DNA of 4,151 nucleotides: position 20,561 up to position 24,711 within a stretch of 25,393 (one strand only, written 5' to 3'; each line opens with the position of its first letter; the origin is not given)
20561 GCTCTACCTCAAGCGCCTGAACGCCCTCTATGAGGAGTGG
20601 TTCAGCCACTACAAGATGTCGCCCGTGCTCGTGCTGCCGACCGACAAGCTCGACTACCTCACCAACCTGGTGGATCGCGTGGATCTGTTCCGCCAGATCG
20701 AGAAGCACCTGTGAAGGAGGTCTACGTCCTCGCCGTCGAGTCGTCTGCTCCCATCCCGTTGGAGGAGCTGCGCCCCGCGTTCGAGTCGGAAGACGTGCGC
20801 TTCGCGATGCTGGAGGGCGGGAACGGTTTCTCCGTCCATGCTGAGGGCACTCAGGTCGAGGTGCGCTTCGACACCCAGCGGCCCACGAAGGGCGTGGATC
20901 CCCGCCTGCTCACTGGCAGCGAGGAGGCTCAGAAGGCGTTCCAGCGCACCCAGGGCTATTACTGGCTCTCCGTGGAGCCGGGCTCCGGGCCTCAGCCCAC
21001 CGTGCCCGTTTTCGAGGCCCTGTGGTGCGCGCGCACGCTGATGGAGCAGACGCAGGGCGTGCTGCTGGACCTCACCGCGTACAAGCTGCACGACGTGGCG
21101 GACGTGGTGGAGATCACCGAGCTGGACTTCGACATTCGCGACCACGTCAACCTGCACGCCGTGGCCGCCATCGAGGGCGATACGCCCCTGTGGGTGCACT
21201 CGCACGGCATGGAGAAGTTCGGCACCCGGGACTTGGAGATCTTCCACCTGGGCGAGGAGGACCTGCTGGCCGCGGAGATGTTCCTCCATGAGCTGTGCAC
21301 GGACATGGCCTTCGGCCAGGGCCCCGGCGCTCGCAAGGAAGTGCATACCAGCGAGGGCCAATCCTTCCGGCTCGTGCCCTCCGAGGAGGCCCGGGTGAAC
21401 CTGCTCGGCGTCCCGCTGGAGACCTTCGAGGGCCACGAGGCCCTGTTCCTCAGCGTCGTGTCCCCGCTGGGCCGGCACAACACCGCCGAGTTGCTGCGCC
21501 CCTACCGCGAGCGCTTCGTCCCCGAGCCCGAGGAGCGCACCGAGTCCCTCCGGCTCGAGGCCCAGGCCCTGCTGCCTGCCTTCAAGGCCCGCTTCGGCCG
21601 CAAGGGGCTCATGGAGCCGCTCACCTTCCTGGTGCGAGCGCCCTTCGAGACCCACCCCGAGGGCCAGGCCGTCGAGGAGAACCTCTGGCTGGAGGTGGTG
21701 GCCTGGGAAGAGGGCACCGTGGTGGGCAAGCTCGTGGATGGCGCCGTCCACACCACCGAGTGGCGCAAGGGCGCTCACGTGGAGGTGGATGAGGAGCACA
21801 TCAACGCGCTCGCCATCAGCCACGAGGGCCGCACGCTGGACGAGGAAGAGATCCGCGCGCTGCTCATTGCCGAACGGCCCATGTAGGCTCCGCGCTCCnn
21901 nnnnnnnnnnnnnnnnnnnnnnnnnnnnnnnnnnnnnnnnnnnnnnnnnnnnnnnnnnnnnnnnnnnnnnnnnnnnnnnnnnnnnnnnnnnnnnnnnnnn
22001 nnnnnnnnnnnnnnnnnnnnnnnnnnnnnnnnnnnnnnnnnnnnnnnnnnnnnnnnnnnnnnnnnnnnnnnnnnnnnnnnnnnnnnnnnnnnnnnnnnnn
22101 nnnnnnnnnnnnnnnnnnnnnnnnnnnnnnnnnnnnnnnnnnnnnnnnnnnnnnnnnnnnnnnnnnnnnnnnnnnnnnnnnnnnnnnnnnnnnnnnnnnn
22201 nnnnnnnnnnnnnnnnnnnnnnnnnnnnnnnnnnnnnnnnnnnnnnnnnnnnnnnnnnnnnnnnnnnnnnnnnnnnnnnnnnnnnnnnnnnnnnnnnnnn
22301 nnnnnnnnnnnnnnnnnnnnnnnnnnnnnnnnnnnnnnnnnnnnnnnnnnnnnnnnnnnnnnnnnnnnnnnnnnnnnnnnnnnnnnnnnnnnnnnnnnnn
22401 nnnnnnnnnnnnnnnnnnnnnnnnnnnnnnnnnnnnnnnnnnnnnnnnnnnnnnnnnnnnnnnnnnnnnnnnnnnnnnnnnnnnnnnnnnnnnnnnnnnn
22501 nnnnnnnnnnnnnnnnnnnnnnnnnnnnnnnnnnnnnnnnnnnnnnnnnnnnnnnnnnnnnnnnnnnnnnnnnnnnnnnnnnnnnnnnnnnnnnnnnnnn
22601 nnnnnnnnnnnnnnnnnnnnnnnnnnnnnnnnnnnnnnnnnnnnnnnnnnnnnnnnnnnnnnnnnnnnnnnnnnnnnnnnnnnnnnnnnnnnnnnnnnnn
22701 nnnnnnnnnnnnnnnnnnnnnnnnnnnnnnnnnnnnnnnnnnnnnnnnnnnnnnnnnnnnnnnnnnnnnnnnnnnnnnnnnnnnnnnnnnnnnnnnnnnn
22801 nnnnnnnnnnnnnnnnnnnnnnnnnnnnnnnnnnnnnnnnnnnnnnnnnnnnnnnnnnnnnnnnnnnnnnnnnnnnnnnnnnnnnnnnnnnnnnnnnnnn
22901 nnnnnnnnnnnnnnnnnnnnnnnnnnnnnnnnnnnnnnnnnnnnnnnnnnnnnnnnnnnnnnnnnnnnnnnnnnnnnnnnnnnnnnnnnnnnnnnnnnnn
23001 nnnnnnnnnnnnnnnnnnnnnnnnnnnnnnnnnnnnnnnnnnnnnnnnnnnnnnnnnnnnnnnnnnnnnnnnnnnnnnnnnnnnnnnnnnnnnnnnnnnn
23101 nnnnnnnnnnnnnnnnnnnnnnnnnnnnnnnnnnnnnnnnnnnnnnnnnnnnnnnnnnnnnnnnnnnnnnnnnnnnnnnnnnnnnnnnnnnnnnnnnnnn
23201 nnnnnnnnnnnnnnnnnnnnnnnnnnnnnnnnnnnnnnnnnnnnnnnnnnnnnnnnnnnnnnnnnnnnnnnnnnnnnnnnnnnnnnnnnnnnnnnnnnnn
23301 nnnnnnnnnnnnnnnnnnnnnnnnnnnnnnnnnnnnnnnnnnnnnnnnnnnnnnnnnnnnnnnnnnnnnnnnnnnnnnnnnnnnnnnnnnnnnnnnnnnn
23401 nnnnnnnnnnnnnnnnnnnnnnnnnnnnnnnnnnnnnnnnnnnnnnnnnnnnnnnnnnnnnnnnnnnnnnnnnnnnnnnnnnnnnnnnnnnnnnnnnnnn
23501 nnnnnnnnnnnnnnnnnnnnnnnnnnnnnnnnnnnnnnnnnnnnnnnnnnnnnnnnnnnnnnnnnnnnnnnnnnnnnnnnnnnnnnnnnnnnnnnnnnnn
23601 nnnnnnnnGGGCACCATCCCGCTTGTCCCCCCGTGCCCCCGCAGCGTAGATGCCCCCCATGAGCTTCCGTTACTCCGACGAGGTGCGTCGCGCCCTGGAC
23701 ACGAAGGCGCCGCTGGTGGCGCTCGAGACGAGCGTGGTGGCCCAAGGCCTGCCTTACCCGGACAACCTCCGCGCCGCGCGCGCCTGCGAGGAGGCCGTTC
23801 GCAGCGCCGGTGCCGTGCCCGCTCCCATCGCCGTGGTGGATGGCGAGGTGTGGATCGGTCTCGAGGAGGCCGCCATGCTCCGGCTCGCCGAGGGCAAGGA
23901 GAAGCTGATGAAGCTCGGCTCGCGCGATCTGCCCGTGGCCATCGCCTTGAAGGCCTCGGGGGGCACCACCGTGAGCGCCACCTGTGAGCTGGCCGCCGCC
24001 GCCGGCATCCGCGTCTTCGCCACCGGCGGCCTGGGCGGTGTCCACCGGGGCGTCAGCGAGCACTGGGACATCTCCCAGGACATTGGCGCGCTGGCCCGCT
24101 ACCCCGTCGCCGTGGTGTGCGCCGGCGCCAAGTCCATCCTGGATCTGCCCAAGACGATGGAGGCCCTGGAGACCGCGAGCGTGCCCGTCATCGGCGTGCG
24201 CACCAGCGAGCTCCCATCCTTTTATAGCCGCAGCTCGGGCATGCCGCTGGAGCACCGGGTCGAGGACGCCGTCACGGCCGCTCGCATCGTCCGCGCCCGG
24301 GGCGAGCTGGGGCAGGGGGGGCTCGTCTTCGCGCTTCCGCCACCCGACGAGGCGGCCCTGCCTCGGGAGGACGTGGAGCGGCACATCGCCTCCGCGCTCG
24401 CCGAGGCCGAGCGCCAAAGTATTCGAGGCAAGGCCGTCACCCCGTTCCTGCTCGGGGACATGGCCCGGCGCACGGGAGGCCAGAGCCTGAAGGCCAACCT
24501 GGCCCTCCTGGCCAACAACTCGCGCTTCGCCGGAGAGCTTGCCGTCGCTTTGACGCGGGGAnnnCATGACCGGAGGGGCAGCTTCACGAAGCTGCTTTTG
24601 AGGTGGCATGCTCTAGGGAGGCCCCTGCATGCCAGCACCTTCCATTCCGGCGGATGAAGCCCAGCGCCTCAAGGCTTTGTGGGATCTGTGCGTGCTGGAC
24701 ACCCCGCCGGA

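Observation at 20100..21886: Deoxynucleoside-kinase-family gene translationally coupled to a 391-aa uncharacterised (DUF2314-like C-terminus) protein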

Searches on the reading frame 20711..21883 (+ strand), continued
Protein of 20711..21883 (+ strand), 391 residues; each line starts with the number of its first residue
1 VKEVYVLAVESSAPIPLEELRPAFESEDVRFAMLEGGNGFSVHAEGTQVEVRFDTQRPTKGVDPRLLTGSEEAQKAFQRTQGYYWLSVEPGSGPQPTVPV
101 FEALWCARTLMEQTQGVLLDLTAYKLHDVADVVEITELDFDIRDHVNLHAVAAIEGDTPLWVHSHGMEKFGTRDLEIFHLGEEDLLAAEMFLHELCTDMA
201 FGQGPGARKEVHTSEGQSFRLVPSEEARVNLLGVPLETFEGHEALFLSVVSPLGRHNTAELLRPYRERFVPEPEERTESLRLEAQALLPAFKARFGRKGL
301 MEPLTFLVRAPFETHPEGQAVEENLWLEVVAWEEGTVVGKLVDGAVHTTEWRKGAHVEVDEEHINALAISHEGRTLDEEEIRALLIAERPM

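Call 56: fold_search(model_id=the predicted structure, library=pdb)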
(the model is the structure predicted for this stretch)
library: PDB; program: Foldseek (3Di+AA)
matches with E <= 10: 627; with E <= 0.001: 0
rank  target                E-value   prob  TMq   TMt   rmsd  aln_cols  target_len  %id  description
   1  7csp_B                2.1e-02  0.38  0.12  0.11  20.4       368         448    8  Structure of Ephexin4 IDPSH (released 2021-02-24)
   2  3wxm_B                2.2e-02  0.97  0.15  0.17   7.4        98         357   14  Crystal structure of archaeal Pelota and GTP-bound EF1 alpha complex (released 2014-09-03)
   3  5t3a                  3.0e-02  0.18  0.11  0.18  18.9       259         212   10  Maedi-Visna virus (MVV) integrase CCD-CTD (residues 60-275) (released 2017-01-18)
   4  3wxm_H                3.1e-02  0.92  0.15  0.16   7.5       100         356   15  Crystal structure of archaeal Pelota and GTP-bound EF1 alpha complex (released 2014-09-03)
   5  3wxm_F                3.3e-02  0.95  0.15  0.17   8.0       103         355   14  Crystal structure of archaeal Pelota and GTP-bound EF1 alpha complex (released 2014-09-03)
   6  7zpp_N                3.7e-02  0.18  0.12  0.17  25.3       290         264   11  Cryo-EM structure of the MVV CSC intasome at 4.5A resolution (released 2022-05-11)
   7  7cso_D                5.5e-02  0.21  0.12  0.10  19.1       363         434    9  Structure of Ephexin4 DH-PH-SH3 (released 2021-02-24)
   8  7u32_F                6.5e-02  0.14  0.11  0.16  21.7       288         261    9  MVV cleaved synaptic complex (CSC) intasome at 3.4 A resolution (released 2022-05-11)
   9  7csp_A                7.2e-02  0.16  0.12  0.10  19.7       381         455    8  Structure of Ephexin4 IDPSH (released 2021-02-24)
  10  7cso_A                7.6e-02  0.20  0.12  0.11  20.6       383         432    8  Structure of Ephexin4 DH-PH-SH3 (released 2021-02-24)
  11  6gbs_A                8.1e-02  0.07  0.12  0.14  23.8       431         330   12  Crystal Structure of the C. themophilum Scavenger Decapping Enzyme DcpS apo form (released 2019-04-24)
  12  7cso_B                9.0e-02  0.16  0.12  0.11  20.7       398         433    8  Structure of Ephexin4 DH-PH-SH3 (released 2021-02-24)
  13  5m0r_H                1.0e-01  0.13  0.11  0.18  19.9       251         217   11  Cryo-EM reconstruction of the maedi-visna virus (MVV) strand transfer complex (released 2017-01-18)
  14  8jc6                  1.2e-01  0.04  0.07  0.11  20.2       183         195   15  Crystal structure of Mpox virus A41L protein (released 2024-05-15)
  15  3obw                  1.6e-01  0.75  0.14  0.17   5.1        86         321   13  Crystal structure of two archaeal Pelotas reveal inter-domain structural plasticity (released 2010-09-01)
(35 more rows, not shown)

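Call 58: search_protein_families(library=padloc, proteins=[window:20711-21883:+], max_evalue=0.01)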
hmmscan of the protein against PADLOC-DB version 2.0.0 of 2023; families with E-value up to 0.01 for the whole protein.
window:20711-21883:+ (391 aa): 0 families

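Call 59: search_protein_families(library=phrogs, proteins=[window:20711-21883:+], max_evalue=0.001)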
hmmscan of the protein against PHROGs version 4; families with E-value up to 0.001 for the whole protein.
window:20711-21883:+ (391 aa): 0 families

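Call 60: find_encoding_contigs(protein=P0121, flank=6000, max_places=2)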
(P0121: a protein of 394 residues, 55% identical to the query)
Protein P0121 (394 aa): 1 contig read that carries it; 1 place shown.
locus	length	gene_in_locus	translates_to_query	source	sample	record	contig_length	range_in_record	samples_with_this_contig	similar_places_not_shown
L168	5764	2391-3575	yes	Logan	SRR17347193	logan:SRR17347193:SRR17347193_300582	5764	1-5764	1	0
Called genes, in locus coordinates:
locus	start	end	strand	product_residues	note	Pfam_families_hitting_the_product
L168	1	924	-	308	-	?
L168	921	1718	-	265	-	PF01553:Acyltransferase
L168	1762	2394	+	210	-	PF01712:dNK, PF13238:AAA_18 (weak)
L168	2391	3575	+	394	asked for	PF22789:DUF4026_C (weak)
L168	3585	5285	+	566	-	PF16697:Yop-YscD_cpl, PF00498:FHA, PF00158:Sigma54_activat, PF14532:Sigma54_activ_2, PF25601:AAA_lid_14, PF02954:HTH_8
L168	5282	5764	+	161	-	?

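Call 61: find_encoding_contigs(protein=P0148, flank=6000, max_places=2)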
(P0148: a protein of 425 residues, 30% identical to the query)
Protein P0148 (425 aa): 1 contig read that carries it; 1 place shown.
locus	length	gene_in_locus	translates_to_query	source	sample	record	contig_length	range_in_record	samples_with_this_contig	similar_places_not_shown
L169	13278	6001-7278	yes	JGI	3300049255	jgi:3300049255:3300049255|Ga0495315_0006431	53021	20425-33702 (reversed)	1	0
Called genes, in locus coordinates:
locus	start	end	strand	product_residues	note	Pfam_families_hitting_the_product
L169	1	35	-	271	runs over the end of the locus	PF14446:Prok-RING_1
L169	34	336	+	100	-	-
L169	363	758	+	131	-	-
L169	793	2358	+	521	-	PF01039:Carboxyl_trans, PF03255:ACCA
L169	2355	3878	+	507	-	PF00289:Biotin_carb_N, PF02786:CPSase_L_D2, PF07478:Dala_Dala_lig_C, PF02785:Biotin_carb_C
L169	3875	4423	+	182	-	PF25917:BSH_RND (faint), PF26077:BSH_Fcp1 (faint), PF25919:BSH_CusB (faint), PF00364:Biotin_lipoyl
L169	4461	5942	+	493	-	PF13231:PMT_2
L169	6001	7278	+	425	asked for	PF22789:DUF4026_C (weak), PF10077:DUF2314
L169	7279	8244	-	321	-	PF02230:Abhydrolase_2 (faint)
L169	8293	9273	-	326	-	PF03308:MeaB, PF00005:ABC_tran (faint), PF00009:GTP_EFTU (faint)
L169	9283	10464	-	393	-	PF00437:T2SSE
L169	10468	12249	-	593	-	-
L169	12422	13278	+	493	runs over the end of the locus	PF00982:Glyco_transf_20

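Call 62: find_encoding_contigs(protein=P0158, flank=6000, max_places=2)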
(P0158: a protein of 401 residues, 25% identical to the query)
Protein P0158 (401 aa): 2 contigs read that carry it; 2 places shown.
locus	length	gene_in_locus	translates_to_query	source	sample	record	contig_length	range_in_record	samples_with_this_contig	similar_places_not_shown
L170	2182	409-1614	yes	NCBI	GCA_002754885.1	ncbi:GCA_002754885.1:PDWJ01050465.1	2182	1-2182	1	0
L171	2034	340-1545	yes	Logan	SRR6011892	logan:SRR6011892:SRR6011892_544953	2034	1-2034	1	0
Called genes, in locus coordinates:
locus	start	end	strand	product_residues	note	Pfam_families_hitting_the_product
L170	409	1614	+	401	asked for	PF22789:DUF4026_C (weak)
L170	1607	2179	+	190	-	-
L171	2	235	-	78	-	?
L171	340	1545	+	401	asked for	PF22789:DUF4026_C (weak)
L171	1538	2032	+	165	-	?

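Call 65: search_protein_families(library=pfam, proteins=[L029:7942-8910:-, L029:9862-10359:-, L029:9868-10509:+, L029:10304-11125:-, L166:7158-8165:+], max_evalue=0.001)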
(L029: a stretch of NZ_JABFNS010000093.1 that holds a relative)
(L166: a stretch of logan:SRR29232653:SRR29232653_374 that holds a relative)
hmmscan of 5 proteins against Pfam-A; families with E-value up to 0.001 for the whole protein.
L029:7942-8910:- (322 aa): 1 family
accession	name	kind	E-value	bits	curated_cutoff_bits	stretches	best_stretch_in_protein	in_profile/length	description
PF00892.27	EamA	-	4.1e-46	157.1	28.2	2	183-318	2-133/135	EamA-like transporter family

L029:9862-10359:- (165 aa): 2 families
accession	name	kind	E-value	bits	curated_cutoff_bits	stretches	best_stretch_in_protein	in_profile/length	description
PF13185.12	GAF_2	-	6.6e-10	39.8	28.6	1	59-160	23-128/136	GAF domain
PF01590.32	GAF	-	5.6e-08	33.8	22.4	1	57-161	29-127/133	GAF domain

L029:9868-10509:+ (214 aa): 0 families

L029:10304-11125:- (273 aa): 0 families

L166:7158-8165:+ (336 aa): 2 families
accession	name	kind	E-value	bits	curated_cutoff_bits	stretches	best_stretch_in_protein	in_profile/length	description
PF08544.19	GHMP_kinases_C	-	8e-06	26.6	21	1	231-302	6-79/85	GHMP kinases C terminal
PF00288.32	GHMP_kinases_N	-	0.00061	20.4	22.3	1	72-151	7-87/87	GHMP kinases N terminal domain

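Call 67: list_cluster_members(proteins=[L029:4995-6164:+, L029:4384-4995:+, L029:6226-7923:+])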
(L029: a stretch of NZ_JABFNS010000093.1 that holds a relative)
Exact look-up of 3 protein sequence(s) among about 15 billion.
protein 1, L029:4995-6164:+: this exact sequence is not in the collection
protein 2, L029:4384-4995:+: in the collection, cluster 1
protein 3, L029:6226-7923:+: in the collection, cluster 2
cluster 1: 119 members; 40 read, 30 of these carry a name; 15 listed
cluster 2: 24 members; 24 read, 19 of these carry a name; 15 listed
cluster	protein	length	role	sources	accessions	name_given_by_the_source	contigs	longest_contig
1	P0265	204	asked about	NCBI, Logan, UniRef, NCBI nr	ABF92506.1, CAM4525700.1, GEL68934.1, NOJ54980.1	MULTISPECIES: deoxynucleoside kinase [Myxococcus] | Deoxynucleoside kinase family protein n=3 Tax=Myxococcus TaxID=32 RepID=Q1D743_MYXXD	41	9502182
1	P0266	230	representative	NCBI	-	-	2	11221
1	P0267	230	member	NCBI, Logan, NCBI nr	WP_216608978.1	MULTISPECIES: deoxynucleoside kinase [unclassified Myxococcus]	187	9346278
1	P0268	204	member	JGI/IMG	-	deoxyadenosine/deoxycytidine kinase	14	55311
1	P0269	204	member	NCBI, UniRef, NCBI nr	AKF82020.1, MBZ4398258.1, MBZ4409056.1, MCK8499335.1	deoxynucleoside kinase [Myxococcus sp. MISCRS1] | deoxynucleoside kinase n=1 Tax=Myxococcus TaxID=32 RepID=UPI000624E05C | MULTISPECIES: deoxynucleoside kinase [Myxococcus]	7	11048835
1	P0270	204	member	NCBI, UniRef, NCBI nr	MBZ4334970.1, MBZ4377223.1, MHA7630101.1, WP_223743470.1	deoxynucleoside kinase [Corallococcus interemptor] | deoxynucleoside kinase n=1 Tax=Corallococcus TaxID=83461 RepID=UPI001CBB3A8D | deoxynucleoside kinase [Corallococcus sp. AS-1-12]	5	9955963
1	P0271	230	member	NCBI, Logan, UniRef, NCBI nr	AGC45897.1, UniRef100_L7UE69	deoxynucleoside kinase [Myxococcus stipitatus DSM 14675] | Deoxynucleoside kinase n=1 Tax=Myxococcus stipitatus (strain DSM 14675 / JCM 12634 / Mx ...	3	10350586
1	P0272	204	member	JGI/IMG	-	deoxyadenosine/deoxycytidine kinase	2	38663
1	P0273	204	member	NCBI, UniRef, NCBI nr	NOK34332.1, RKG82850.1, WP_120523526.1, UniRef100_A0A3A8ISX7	deoxynucleoside kinase [Corallococcus exercitus] | Deoxynucleoside kinase n=1 Tax=Corallococcus exercitus TaxID=2316736 ...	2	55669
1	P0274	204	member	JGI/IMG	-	deoxyadenosine/deoxycytidine kinase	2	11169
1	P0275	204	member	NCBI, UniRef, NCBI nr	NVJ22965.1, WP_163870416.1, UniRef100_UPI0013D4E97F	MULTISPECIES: deoxynucleoside kinase [Myxococcus] | deoxynucleoside kinase n=1 Tax=Myxococcus TaxID=32 RepID=UPI0013D4E97F | deoxynucleoside kinase [Myxococcus eversor]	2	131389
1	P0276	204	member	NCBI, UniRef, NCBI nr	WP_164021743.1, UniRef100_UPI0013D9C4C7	deoxynucleoside kinase [Pyxidicoccus trucidator] | deoxynucleoside kinase n=1 Tax=Pyxidicoccus trucidator TaxID=2709662 RepID=UPI0013D9C4C7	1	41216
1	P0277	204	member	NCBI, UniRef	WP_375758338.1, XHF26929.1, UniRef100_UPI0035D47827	deoxynucleoside kinase [Corallococcus exercitus] | deoxynucleoside kinase n=1 Tax=Corallococcus exercitus TaxID=2316736 RepID=UPI0035D47827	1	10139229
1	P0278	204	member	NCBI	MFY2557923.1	deoxynucleoside kinase [Corallococcus terminator]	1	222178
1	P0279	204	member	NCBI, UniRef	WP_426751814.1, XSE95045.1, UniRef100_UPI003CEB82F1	deoxynucleoside kinase [Myxococcus sp. Y35] | deoxynucleoside kinase n=1 Tax=Pseudomyxococcus flavus TaxID=3115648 RepID=UPI003CEB82F1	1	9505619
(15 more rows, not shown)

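Call 69: search_protein_families(library=ncbifam, proteins=[L166:7158-8165:+, L170:1607-2176:+, L081:4516-5829:-], max_evalue=0.001)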
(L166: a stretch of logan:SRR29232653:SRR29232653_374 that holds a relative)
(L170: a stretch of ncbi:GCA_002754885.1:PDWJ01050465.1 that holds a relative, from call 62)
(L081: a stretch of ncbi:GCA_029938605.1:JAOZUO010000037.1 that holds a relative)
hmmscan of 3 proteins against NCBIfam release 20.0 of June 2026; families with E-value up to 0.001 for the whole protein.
L166:7158-8165:+ (336 aa): 4 families
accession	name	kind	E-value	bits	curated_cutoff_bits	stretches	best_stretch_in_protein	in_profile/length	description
TIGR01220.1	Pmev_kin_Gr_pos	equivalog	7.7e-10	38.3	165.7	1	59-287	75-327/358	phosphomevalonate kinase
TIGR00549.1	mevalon_kin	equivalog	1e-07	31.7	163.05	1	2-288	7-275/276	mevalonate kinase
NF003036.0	PRK03926.1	equivalog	7.9e-07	28.4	403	0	2-159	12-152/302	mevalonate kinase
NF040957.1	Arch_PMK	equivalog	8.6e-06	25.5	500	1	92-209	87-195/316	phosphomevalonate kinase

L170:1607-2176:+ (190 aa): 0 families

L081:4516-5829:- (437 aa): 0 families

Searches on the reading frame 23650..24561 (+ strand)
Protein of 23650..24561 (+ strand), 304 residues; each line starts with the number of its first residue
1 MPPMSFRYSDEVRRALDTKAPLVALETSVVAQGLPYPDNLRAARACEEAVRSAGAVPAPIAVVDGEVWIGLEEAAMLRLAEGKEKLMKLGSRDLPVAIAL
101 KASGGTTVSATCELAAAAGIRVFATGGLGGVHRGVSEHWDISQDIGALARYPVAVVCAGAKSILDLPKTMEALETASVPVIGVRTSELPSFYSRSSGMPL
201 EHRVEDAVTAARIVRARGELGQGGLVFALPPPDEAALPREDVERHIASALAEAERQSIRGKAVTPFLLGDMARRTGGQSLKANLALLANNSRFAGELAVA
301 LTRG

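Call 3: search_protein_families(library=pfam, proteins=[window:23650-24561:+], max_evalue=0.01)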
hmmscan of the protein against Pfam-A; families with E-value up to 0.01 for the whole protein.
window:23650-24561:+ (304 aa): 1 family
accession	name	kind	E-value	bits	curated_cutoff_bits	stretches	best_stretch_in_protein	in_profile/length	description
PF04227.17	Indigoidine_A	-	3.1e-111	371.8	25.2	1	11-300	1-291/291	Indigoidine synthase A like protein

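Call 4: search_protein_families(library=ncbifam, proteins=[window:23650-24561:+], max_evalue=0.01)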
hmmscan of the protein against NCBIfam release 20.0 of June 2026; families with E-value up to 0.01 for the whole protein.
window:23650-24561:+ (304 aa): 0 families

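Call 58: search_protein_families(library=padloc, proteins=[window:23650-24561:+], max_evalue=0.01)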
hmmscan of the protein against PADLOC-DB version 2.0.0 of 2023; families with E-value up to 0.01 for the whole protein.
window:23650-24561:+ (304 aa): 0 families
